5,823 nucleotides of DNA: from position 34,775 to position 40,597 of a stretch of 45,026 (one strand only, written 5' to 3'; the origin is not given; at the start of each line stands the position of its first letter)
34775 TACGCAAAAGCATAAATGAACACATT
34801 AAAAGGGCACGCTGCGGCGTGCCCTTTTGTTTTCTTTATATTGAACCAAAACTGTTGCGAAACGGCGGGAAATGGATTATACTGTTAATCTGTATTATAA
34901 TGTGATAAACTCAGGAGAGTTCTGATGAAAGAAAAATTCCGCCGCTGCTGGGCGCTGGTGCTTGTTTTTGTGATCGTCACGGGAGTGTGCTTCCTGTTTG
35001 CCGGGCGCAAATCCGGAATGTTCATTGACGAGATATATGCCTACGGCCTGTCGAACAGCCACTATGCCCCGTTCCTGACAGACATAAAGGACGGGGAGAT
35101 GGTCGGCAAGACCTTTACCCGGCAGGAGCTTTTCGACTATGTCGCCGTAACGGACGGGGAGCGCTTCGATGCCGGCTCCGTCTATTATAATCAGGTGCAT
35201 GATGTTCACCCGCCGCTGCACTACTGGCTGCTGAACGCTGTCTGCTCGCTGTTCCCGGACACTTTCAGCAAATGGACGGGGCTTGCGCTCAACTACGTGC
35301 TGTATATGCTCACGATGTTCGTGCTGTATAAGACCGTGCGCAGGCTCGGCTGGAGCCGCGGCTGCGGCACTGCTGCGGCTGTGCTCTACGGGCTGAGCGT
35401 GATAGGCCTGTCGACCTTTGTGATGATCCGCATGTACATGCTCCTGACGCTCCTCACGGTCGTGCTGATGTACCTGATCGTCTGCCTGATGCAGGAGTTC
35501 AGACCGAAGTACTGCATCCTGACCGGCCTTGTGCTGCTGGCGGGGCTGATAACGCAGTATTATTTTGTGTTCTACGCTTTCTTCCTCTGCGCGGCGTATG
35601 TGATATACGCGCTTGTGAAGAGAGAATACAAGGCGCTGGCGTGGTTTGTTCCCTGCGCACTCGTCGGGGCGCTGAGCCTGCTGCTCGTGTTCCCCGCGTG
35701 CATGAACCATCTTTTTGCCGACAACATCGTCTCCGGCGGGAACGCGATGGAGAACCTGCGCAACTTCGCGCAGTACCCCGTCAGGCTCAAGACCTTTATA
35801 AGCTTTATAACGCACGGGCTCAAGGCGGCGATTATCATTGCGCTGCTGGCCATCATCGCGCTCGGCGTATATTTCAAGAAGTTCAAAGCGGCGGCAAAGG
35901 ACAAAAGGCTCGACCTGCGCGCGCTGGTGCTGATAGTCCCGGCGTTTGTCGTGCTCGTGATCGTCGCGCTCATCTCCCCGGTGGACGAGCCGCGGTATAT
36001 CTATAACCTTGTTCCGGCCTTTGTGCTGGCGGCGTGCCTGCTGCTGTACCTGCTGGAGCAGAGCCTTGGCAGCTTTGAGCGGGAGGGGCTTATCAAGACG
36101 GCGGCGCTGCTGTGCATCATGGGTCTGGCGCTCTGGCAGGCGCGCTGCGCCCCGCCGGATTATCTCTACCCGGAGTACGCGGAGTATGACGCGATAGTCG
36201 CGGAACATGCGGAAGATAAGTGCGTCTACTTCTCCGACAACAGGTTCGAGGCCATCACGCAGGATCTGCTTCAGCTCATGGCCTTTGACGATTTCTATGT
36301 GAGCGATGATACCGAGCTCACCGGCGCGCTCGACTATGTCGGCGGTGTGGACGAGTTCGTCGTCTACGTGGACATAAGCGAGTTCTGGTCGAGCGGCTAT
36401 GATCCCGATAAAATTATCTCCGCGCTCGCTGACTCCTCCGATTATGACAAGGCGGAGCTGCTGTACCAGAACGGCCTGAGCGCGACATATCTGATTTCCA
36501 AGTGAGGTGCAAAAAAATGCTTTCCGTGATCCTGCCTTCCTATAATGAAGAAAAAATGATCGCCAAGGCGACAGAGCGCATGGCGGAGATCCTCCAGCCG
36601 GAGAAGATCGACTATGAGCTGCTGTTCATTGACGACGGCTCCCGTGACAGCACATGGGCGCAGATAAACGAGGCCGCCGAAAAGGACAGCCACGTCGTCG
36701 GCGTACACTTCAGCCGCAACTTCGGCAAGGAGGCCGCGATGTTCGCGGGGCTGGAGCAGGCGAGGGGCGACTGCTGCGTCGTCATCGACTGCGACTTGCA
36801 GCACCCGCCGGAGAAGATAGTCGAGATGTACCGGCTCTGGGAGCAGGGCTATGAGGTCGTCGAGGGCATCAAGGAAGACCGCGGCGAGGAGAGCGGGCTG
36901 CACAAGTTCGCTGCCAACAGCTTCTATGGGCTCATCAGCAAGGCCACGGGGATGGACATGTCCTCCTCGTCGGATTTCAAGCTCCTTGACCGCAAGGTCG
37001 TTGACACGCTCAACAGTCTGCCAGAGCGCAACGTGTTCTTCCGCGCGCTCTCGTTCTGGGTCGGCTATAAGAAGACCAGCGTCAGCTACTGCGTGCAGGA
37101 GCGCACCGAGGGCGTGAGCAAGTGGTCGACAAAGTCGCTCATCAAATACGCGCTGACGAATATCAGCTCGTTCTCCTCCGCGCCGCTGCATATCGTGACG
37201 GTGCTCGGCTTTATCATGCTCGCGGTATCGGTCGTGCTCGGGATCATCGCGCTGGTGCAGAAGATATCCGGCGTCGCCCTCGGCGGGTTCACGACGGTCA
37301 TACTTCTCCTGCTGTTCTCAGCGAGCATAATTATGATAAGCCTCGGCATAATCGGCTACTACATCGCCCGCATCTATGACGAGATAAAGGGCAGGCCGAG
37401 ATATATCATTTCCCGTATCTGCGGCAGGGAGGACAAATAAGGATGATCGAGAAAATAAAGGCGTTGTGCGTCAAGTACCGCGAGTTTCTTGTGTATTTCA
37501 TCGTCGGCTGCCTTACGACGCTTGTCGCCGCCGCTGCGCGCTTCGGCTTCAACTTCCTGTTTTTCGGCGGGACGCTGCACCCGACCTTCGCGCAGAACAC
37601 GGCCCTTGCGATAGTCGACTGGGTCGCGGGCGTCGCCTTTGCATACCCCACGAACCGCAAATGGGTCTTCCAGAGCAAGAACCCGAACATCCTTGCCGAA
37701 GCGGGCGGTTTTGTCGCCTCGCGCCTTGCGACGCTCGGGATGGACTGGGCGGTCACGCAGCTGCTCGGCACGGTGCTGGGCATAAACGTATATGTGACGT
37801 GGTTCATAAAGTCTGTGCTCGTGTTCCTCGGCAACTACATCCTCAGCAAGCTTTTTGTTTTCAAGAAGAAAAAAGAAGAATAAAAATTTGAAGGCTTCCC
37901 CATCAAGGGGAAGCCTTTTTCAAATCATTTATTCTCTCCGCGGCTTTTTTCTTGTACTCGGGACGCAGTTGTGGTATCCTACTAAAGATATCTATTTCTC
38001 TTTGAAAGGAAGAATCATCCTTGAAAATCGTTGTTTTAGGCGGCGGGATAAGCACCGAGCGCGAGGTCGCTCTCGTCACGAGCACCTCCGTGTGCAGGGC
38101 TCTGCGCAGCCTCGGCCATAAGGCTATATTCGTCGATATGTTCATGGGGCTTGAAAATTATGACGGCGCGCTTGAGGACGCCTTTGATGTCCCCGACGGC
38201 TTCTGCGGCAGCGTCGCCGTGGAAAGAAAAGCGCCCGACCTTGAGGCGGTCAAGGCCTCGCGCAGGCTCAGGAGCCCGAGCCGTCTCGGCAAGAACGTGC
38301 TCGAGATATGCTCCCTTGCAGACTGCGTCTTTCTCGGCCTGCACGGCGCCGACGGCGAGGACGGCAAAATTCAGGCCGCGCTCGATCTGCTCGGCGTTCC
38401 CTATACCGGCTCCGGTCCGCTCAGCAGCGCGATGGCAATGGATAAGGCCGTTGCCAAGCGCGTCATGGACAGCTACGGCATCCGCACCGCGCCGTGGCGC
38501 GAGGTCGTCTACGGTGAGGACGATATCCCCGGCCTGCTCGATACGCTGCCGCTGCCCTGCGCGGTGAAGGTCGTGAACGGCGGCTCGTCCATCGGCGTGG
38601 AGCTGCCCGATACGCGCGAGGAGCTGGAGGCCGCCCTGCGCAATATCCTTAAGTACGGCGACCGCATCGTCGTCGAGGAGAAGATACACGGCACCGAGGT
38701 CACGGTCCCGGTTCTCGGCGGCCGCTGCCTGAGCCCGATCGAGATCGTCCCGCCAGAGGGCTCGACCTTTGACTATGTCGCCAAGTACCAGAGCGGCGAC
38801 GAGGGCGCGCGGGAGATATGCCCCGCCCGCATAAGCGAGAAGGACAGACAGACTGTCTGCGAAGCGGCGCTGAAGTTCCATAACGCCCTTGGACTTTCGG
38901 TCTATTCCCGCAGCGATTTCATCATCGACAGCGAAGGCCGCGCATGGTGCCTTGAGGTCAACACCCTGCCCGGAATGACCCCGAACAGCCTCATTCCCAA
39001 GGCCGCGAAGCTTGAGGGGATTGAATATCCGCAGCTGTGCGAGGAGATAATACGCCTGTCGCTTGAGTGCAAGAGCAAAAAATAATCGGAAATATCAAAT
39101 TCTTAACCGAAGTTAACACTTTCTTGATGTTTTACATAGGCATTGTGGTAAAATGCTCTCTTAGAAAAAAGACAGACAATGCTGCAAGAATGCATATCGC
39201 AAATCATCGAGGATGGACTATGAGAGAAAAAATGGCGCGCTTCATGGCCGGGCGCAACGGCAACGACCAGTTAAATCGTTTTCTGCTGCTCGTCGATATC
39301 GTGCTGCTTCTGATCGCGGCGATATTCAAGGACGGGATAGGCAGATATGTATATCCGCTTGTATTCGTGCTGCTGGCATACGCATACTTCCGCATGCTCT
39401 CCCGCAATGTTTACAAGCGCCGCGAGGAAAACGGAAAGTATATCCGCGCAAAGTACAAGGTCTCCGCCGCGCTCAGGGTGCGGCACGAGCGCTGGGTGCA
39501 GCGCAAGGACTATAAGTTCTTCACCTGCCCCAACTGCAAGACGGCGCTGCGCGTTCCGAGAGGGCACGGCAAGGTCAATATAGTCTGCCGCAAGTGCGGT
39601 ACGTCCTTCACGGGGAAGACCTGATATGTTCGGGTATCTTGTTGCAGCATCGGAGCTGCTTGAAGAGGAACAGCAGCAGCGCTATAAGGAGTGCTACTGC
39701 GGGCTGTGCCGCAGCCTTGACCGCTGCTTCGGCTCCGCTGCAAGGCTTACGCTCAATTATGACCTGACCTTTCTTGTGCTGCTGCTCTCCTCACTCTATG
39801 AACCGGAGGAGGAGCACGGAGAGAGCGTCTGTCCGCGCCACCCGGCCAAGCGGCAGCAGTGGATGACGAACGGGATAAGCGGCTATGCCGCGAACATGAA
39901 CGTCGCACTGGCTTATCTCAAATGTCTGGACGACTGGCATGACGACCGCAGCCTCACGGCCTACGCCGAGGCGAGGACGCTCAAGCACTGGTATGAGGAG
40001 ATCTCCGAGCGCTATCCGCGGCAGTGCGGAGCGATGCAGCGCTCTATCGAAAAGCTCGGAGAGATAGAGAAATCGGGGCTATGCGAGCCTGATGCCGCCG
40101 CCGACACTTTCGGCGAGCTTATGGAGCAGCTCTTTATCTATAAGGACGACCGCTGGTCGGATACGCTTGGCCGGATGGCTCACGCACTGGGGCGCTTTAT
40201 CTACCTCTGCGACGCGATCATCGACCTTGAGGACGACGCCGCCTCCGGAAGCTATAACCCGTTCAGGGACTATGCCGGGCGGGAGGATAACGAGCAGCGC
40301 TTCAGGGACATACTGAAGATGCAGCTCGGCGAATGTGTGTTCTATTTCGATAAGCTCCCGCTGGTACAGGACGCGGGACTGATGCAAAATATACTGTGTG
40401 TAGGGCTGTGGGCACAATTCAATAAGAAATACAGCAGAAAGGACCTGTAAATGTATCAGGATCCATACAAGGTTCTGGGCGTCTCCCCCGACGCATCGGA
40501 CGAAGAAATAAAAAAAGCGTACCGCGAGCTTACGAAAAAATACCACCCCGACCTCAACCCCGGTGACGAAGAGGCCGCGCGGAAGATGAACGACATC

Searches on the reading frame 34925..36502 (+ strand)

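Call 65: search_protein_families(library=pfam, max_evalue=0.00001, proteins=[window:34925-36502:+])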
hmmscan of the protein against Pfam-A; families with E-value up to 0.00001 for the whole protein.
window:34925-36502:+ (526 aa): 1 family
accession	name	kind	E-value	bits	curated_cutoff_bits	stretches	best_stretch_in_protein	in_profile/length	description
PF13231.12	PMT_2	-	4.2e-09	37.3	26.1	1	95-258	2-157/160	Dolichyl-phosphate-mannose-protein mannosyltransferase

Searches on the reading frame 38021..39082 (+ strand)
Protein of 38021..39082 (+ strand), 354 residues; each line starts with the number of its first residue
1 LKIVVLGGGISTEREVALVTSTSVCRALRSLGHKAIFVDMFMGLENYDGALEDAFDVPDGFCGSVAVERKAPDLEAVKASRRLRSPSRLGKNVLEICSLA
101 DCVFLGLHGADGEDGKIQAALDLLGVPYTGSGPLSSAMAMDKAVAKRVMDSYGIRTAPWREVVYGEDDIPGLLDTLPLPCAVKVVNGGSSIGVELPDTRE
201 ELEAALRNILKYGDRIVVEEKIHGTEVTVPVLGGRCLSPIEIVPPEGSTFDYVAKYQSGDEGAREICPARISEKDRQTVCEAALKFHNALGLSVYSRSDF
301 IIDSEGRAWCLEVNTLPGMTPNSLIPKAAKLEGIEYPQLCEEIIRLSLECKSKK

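Call 65: search_protein_families(library=pfam, max_evalue=0.00001, proteins=[window:38021-39082:+])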
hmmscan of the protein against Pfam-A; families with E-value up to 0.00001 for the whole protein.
window:38021-39082:+ (354 aa): 3 families
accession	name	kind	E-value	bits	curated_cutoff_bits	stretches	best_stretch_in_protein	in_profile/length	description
PF07478.18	Dala_Dala_lig_C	-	2.1e-43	148.7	24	1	172-344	31-203/204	D-ala D-ala ligase C-terminus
PF01820.27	Dala_Dala_lig_N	-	4.7e-20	72.7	34.6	1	2-131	1-121/121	D-ala D-ala ligase N-terminus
PF01071.24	GARS_A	-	2e-06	28.2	27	1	141-232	2-99/194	Phosphoribosylglycinamide synthetase, ATP-grasp (A) domain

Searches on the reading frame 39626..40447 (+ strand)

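Call 65: search_protein_families(library=pfam, max_evalue=0.00001, proteins=[window:39626-40447:+])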
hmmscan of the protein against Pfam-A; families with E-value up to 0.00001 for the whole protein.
window:39626-40447:+ (274 aa): 1 family
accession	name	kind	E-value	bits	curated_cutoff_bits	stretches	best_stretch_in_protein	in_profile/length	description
PF18937.5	DUF5685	-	1.5e-88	297.2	26.7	1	1-267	1-272/272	Family of unknown function (DUF5685)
